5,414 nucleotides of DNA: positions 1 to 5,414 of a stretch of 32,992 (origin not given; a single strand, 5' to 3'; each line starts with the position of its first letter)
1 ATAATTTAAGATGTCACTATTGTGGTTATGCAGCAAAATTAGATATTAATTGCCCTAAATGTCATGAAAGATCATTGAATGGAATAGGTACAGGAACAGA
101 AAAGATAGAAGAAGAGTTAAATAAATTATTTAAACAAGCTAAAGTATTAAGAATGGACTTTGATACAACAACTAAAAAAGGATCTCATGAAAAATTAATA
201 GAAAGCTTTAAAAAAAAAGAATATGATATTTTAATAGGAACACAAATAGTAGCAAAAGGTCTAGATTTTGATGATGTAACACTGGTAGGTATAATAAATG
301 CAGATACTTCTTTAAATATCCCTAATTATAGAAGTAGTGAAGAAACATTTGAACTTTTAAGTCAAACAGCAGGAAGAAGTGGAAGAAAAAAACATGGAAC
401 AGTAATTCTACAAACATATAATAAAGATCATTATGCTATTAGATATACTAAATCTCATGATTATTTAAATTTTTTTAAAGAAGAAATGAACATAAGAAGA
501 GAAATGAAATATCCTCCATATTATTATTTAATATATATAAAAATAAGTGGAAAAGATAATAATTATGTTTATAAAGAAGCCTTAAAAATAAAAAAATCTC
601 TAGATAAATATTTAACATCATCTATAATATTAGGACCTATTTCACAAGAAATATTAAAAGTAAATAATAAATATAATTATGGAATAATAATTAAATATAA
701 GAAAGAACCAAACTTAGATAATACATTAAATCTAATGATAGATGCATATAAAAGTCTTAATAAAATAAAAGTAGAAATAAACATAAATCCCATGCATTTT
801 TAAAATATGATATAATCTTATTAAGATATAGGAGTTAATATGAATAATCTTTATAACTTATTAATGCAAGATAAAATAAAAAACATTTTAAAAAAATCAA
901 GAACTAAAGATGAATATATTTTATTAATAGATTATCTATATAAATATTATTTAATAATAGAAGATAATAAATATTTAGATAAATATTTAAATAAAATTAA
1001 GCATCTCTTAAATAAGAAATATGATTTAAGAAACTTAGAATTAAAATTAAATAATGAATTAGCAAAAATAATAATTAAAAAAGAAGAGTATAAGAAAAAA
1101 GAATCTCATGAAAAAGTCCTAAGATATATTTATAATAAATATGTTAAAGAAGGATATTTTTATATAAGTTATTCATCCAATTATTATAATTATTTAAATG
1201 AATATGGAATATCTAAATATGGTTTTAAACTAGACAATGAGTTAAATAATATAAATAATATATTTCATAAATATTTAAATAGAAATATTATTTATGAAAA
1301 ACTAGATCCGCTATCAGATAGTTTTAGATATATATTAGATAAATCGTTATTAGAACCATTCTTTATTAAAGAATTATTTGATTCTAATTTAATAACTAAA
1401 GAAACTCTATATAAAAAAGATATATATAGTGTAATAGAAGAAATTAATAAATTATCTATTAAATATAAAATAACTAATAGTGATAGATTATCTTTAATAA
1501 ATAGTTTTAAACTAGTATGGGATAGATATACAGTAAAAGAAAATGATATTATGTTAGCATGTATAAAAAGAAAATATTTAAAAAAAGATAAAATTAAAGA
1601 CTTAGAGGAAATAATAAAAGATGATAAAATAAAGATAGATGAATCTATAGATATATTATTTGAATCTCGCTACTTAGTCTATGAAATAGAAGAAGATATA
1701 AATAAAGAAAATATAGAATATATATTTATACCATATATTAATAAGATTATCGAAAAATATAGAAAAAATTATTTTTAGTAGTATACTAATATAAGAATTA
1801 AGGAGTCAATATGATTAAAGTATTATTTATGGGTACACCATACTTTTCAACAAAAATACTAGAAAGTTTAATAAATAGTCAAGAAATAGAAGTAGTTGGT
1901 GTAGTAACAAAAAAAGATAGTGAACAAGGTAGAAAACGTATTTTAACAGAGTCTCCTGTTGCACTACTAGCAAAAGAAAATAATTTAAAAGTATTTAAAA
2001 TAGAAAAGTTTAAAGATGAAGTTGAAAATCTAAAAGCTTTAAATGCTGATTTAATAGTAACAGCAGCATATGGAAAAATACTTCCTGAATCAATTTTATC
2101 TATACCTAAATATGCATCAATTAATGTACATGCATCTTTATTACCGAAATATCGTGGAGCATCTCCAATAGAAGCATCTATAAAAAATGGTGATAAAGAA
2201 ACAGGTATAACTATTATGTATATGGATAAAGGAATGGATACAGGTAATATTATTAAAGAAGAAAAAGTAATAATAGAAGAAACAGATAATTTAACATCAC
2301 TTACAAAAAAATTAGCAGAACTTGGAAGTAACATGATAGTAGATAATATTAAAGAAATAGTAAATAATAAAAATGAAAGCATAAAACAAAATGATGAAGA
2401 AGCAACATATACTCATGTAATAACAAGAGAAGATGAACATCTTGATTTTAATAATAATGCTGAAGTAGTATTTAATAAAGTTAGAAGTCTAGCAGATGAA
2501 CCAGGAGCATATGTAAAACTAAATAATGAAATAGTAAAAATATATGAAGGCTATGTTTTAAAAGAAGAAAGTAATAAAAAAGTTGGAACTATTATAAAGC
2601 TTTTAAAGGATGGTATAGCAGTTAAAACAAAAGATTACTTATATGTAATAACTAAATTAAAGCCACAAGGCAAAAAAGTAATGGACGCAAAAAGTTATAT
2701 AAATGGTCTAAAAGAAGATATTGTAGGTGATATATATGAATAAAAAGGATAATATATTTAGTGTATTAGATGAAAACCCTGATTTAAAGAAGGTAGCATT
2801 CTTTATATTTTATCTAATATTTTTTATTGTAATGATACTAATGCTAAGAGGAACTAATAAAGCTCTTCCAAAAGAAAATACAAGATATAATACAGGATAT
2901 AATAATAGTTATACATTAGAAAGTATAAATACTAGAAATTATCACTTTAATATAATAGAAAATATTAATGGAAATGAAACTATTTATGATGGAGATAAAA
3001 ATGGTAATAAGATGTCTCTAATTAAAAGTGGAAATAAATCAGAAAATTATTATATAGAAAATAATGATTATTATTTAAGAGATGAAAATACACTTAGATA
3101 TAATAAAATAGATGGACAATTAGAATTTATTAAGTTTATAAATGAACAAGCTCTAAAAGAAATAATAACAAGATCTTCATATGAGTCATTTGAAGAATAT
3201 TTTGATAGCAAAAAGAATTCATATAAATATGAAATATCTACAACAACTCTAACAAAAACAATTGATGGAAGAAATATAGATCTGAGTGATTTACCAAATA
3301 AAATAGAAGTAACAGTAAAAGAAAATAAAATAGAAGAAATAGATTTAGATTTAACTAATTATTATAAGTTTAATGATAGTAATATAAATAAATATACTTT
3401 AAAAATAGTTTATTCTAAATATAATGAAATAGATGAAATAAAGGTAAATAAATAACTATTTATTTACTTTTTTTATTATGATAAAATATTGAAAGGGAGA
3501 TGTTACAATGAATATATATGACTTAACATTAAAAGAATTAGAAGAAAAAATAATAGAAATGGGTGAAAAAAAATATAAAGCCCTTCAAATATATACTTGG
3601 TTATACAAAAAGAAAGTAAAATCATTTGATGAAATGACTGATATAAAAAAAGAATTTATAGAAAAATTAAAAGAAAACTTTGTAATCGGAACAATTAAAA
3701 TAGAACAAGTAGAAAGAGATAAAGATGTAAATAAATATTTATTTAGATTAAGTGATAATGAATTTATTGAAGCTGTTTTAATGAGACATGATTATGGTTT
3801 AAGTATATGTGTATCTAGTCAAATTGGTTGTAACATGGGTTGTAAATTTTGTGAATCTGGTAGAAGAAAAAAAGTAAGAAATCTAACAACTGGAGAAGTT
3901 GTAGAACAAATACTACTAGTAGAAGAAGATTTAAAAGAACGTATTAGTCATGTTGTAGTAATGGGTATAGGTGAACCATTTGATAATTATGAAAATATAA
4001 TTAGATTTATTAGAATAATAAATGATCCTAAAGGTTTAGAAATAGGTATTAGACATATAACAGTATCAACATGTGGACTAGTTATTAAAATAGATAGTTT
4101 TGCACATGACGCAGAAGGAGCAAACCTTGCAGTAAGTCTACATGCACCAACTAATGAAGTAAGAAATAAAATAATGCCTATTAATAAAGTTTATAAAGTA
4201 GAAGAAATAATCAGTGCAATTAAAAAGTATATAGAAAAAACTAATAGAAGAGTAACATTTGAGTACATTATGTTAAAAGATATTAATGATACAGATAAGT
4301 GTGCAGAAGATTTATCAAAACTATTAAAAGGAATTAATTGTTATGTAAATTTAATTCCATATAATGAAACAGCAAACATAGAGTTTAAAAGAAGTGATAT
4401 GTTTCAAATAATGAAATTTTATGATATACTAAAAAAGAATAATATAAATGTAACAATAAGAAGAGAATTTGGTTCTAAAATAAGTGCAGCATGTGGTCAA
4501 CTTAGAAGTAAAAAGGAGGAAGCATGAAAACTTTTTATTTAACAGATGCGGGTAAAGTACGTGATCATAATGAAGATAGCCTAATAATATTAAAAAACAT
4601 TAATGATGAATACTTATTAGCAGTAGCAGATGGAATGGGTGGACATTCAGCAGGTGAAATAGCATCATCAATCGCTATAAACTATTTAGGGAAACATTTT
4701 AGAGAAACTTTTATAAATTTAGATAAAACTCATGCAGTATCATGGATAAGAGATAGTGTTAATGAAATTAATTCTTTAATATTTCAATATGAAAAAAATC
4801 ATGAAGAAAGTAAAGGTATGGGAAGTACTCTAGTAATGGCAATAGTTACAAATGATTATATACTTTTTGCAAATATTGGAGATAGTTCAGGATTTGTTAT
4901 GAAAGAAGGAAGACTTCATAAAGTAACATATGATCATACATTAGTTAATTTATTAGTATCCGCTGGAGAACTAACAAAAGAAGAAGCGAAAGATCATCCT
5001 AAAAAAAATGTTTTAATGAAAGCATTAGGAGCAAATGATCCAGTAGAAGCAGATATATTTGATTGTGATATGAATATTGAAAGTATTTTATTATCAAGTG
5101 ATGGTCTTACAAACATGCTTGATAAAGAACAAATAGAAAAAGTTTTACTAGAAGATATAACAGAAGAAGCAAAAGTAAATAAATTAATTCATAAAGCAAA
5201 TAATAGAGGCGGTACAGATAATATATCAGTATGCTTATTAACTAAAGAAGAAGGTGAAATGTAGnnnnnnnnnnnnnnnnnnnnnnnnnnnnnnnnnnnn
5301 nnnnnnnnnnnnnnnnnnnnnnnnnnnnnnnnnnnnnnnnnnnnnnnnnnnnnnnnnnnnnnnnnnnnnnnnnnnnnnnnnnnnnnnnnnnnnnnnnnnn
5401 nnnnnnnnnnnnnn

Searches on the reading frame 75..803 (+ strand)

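Call 63: search_protein_families(library=pfam, proteins=[window:75-803:+], max_evalue=0.0001)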
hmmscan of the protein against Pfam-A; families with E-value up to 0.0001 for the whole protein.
window:75-803:+ (242 aa): 3 families
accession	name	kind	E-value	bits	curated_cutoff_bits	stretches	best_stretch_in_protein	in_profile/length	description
PF18074.6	PriA_C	-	1.3e-17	64.8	26.9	1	148-239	1-95/95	Primosomal protein N C-terminal domain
PF00271.37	Helicase_C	-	9.3e-12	45.6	23.5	1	10-105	27-109/110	Helicase conserved C-terminal domain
PF22590.2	Cas3-like_C_2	-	4.9e-05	24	27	0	13-106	20-105/106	CRISPR-associated nuclease/helicase Cas3, C-terminal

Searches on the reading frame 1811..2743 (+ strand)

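Call 63: search_protein_families(library=pfam, proteins=[window:1811-2743:+], max_evalue=0.0001)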
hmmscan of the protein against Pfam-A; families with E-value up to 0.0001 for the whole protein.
window:1811-2743:+ (310 aa): 2 families
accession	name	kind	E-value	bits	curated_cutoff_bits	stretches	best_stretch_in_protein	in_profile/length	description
PF00551.24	Formyl_trans_N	-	4.7e-44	150.7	26.1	1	4-178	3-179/181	Formyl transferase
PF02911.23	Formyl_trans_C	-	1.5e-24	86.5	21.1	1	204-300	2-99/100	Formyl transferase, C-terminal domain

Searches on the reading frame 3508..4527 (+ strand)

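Call 63: search_protein_families(library=pfam, proteins=[window:3508-4527:+], max_evalue=0.0001)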
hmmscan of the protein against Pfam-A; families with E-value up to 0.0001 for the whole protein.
window:3508-4527:+ (339 aa): 2 families
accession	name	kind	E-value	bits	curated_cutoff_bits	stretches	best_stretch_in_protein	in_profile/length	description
PF21016.3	RlmN_N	-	7.3e-18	64.5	24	1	1-60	1-60/60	Ribosomal RNA large subunit methyltransferase N-terminal domain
PF04055.27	Radical_SAM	-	1.2e-17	65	29.5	1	104-263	3-158/166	Radical SAM superfamily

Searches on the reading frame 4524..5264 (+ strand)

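Call 63: search_protein_families(library=pfam, proteins=[window:4524-5264:+], max_evalue=0.0001)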
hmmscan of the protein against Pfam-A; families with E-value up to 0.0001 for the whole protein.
window:4524-5264:+ (246 aa): 2 families
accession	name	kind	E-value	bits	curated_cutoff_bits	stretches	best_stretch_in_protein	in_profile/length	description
PF13672.11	PP2C_2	-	1.7e-19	70.6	24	1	14-206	10-186/209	Protein phosphatase 2C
PF00481.26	PP2C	-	5.2e-14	53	20.3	1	10-140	9-142/255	Protein phosphatase 2C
